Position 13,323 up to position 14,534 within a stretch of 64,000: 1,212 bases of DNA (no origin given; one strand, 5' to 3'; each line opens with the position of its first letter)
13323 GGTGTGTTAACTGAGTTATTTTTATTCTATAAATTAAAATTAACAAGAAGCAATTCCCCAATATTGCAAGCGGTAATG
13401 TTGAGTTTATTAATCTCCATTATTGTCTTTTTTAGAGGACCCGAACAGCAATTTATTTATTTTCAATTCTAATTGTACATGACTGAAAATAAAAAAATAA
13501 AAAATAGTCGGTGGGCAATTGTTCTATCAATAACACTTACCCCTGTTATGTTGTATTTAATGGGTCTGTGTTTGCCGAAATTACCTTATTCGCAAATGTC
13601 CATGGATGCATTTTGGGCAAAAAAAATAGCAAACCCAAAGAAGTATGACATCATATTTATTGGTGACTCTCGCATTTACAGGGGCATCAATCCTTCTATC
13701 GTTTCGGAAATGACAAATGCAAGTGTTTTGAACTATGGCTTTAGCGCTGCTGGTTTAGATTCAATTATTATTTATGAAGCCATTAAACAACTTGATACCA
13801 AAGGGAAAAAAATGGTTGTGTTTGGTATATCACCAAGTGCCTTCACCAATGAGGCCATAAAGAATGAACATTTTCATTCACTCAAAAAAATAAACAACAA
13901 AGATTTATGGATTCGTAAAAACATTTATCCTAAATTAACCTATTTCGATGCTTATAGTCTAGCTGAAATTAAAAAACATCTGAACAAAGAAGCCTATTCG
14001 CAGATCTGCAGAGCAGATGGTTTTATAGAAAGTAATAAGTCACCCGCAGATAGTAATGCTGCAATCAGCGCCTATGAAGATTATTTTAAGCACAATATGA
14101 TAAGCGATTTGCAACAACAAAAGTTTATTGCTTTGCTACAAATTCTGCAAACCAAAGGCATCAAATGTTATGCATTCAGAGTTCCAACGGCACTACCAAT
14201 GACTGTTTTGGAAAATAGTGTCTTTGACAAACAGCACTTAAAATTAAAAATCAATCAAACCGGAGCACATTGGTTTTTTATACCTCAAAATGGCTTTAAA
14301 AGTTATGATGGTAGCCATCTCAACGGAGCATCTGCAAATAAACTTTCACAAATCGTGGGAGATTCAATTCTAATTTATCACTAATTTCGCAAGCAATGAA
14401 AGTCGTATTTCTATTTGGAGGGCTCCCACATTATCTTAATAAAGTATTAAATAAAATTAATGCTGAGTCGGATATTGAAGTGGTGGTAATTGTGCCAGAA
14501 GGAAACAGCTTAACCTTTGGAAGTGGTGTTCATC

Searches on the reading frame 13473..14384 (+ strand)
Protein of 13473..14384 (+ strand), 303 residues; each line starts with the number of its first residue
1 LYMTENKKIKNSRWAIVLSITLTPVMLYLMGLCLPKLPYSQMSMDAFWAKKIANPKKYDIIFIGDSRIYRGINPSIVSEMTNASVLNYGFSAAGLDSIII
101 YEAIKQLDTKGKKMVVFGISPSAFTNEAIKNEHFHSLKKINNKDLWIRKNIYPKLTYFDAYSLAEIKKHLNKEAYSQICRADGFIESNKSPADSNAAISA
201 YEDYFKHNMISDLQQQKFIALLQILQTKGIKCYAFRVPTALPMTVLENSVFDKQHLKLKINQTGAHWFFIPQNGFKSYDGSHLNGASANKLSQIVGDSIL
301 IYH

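Call 6: search_protein_families(library=pfam, proteins=[window:13473-14384:+], max_evalue=0.01)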
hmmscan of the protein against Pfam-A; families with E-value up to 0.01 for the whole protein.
window:13473-14384:+ (303 aa): 2 families
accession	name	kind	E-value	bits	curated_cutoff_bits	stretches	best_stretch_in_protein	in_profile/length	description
PF04914.18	DltD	-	0.0018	18.1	22.7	1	44-206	10-179/348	DltD protein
PF04835.17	Pox_A9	-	0.004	17.7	22.8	1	1-34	10-43/53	A9 protein conserved region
